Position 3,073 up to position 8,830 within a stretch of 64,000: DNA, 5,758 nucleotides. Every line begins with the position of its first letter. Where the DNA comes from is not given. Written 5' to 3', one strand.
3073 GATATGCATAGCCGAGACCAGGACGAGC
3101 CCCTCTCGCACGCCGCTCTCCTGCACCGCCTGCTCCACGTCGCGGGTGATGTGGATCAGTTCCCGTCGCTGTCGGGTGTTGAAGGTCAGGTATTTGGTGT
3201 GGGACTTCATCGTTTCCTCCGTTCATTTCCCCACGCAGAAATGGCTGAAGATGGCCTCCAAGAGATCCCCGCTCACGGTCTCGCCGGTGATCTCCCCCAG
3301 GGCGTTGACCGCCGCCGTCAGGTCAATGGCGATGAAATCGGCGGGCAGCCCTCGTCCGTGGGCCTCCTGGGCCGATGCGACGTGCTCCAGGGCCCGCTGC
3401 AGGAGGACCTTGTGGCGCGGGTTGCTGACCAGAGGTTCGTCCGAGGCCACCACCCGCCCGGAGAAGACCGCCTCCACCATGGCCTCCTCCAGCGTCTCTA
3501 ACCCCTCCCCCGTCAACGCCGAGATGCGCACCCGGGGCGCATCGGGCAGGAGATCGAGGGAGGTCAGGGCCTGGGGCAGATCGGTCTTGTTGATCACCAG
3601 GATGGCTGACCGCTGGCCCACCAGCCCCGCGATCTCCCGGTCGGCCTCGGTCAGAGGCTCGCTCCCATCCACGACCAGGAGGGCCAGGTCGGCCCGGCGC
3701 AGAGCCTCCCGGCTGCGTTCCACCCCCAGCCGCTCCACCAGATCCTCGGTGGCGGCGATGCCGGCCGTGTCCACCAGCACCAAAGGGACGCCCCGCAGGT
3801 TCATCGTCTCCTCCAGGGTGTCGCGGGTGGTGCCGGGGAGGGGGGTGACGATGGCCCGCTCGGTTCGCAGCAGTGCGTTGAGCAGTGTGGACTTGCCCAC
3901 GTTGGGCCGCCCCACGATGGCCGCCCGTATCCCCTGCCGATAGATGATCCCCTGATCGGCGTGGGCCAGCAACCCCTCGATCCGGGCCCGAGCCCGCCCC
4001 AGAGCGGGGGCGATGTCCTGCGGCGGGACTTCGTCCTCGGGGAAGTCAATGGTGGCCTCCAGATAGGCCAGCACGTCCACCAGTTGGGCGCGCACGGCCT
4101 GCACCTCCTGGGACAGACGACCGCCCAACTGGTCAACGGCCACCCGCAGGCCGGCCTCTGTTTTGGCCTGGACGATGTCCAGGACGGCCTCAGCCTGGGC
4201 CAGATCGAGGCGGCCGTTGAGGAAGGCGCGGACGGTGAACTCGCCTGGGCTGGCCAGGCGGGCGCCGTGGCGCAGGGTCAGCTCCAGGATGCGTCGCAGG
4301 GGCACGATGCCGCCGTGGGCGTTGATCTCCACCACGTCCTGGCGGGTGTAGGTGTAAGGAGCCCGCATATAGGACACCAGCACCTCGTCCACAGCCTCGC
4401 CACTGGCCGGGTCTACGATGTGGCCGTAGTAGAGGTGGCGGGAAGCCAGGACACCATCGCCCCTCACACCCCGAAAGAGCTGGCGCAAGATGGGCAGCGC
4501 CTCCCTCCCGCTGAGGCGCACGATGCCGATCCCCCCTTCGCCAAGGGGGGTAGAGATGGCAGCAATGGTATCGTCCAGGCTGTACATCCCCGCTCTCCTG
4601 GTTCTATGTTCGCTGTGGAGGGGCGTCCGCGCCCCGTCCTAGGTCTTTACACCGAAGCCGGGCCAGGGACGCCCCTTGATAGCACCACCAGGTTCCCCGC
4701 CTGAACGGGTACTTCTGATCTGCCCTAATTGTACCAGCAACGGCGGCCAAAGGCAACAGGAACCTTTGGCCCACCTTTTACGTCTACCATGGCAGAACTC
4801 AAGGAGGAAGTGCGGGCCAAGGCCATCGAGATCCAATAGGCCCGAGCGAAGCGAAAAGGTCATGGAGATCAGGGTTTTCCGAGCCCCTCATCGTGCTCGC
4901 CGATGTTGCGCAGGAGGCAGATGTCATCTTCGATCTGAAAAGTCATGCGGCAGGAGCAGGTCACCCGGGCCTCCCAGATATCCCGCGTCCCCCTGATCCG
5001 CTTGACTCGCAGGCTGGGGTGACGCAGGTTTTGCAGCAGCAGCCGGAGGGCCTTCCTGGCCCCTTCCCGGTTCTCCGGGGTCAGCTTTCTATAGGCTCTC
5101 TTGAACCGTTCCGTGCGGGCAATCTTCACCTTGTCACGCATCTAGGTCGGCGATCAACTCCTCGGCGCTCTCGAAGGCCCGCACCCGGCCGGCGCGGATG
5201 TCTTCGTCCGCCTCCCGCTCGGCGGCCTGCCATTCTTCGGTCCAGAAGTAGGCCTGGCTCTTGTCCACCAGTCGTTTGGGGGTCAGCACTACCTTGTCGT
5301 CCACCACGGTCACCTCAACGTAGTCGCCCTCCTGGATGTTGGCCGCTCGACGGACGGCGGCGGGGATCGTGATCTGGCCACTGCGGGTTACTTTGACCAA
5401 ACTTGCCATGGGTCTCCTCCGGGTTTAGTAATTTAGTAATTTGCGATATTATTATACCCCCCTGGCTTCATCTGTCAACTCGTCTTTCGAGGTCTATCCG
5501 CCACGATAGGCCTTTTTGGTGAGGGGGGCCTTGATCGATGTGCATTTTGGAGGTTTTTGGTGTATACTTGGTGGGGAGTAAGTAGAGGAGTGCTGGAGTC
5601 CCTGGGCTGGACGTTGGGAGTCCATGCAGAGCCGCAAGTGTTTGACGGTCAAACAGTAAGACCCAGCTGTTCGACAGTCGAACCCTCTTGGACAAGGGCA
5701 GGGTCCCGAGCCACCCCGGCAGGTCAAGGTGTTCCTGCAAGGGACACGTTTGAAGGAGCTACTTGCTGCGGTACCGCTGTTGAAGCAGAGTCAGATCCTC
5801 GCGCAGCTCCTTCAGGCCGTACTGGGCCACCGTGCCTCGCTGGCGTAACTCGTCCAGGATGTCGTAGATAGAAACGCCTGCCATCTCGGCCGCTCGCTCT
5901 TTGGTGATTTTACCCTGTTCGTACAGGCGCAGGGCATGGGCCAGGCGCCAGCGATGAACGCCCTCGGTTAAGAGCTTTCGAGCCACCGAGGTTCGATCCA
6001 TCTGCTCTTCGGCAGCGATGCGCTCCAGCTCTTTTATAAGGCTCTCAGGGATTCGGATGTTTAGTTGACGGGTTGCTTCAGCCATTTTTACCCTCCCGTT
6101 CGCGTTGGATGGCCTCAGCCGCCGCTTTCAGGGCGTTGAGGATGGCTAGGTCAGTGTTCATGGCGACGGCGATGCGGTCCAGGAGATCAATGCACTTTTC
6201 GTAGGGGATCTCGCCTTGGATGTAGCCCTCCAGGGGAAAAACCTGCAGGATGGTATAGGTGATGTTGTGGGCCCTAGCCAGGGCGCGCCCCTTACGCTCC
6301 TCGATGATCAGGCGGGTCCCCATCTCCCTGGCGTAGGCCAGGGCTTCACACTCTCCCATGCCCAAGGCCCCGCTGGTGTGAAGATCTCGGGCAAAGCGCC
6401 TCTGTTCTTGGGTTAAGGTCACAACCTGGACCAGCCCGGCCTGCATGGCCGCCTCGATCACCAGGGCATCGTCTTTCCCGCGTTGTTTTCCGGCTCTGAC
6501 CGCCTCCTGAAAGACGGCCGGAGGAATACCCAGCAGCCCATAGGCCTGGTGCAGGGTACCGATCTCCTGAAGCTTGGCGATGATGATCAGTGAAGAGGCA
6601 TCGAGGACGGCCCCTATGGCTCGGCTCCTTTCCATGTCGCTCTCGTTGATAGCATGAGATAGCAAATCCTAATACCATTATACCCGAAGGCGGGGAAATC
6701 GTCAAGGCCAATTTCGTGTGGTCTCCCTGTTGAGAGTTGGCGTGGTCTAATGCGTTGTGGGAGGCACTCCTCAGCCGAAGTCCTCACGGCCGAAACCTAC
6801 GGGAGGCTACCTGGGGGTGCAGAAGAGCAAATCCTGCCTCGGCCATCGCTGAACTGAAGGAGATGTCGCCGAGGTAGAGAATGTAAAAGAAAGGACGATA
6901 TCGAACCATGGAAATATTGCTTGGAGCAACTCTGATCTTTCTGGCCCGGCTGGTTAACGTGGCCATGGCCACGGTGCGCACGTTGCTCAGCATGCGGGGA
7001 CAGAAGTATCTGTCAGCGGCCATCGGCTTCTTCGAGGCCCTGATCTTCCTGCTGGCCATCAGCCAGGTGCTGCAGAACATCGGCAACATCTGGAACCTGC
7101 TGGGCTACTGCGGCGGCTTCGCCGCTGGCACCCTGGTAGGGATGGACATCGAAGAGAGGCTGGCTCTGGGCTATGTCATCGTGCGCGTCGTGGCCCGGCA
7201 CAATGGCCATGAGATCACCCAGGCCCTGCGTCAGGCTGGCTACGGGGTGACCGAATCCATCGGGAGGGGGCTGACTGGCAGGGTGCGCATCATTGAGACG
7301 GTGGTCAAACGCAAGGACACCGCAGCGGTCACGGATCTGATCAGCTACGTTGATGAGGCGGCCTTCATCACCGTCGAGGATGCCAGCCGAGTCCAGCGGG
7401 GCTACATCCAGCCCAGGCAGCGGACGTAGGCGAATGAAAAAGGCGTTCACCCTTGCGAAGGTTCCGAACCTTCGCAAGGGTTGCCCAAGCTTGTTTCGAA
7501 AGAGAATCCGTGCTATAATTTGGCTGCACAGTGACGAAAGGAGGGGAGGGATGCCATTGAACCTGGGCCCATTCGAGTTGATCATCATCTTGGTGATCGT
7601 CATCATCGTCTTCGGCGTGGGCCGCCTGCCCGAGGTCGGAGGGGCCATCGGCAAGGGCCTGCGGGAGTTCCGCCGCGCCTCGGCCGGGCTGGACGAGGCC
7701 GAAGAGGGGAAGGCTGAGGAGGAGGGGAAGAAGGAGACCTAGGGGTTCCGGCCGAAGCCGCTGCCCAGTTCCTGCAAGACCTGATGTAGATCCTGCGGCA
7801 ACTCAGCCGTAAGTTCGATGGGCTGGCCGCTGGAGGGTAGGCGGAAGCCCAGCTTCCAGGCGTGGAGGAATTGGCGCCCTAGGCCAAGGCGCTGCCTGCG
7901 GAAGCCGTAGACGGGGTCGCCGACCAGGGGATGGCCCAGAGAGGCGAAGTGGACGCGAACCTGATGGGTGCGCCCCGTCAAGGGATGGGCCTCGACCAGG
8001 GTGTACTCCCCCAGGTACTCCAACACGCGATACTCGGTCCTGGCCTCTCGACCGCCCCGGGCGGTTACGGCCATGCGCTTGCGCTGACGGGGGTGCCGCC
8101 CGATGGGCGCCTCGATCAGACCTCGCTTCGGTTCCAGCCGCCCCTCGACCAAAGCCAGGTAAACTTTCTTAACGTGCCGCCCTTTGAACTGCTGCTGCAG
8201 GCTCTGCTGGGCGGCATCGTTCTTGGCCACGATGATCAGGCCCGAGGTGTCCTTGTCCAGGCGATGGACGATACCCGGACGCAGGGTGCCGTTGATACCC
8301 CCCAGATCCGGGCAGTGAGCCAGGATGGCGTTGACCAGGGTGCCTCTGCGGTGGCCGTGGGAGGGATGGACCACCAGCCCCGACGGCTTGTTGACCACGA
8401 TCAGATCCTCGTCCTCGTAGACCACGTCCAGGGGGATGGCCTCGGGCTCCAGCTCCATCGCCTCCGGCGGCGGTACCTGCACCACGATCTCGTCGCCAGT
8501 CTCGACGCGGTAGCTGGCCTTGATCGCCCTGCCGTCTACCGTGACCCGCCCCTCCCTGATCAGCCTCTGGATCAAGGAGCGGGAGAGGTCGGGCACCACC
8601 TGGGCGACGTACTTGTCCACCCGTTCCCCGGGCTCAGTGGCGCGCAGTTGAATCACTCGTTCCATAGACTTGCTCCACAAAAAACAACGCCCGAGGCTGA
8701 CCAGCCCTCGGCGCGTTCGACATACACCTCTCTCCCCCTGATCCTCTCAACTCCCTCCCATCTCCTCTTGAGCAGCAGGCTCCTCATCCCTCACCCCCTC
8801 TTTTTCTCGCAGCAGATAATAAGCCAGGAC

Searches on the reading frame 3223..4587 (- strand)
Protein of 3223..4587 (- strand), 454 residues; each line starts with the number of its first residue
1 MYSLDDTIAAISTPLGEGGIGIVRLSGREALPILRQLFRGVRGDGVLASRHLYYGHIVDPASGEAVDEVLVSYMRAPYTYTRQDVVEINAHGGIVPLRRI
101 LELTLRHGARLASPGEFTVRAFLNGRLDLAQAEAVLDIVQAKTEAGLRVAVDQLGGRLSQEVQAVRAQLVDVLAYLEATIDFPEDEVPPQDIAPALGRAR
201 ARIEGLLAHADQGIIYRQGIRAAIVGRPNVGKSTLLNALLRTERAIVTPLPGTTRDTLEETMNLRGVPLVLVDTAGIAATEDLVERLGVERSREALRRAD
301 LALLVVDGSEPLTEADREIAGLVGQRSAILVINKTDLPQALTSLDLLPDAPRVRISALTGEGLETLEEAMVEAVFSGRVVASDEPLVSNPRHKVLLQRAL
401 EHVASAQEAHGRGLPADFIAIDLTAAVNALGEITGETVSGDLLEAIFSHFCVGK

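Call 65: search_protein_families(library=pfam, proteins=[window:3223-4587:-], max_evalue=0.000001)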
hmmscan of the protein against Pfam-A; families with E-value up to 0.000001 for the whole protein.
window:3223-4587:- (454 aa): 5 families
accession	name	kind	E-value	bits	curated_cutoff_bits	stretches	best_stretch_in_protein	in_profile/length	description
PF12631.12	MnmE_helical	-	9.5e-60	202.8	40.1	1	129-451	1-211/211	MnmE helical domain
PF10396.14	TrmE_N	-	1.3e-40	138.7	29.8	1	7-126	1-117/117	GTP-binding protein TrmE N-terminus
PF01926.29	MMR_HSR1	-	9.2e-29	100.3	21.9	1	222-334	2-113/113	50S ribosome-binding GTPase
PF02421.24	FeoB_N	-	7e-09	35.8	27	1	221-314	2-94/156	Ferrous iron transport protein B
PF00009.33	GTP_EFTU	-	9.3e-07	29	26.5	0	293-372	87-184/188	Elongation factor Tu GTP binding domain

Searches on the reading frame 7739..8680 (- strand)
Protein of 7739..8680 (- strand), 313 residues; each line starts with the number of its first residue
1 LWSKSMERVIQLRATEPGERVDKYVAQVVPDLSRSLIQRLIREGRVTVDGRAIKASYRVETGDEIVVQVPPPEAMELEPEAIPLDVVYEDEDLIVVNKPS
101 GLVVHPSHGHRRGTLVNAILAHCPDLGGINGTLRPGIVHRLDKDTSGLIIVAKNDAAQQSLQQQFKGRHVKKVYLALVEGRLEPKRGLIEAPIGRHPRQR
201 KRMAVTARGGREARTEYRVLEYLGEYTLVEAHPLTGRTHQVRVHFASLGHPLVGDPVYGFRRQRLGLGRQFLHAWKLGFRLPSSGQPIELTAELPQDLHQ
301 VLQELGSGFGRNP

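Call 65: search_protein_families(library=pfam, proteins=[window:7739-8680:-], max_evalue=0.000001)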
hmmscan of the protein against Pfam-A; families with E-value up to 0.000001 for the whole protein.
window:7739-8680:- (313 aa): 2 families
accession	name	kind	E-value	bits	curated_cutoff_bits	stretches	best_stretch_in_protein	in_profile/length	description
PF00849.27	PseudoU_synth_2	-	1.3e-37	129.8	26.8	1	92-247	1-152/152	RNA pseudouridylate synthase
PF01479.30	S4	-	2.2e-13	50.1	22.8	1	19-65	1-48/48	S4 domain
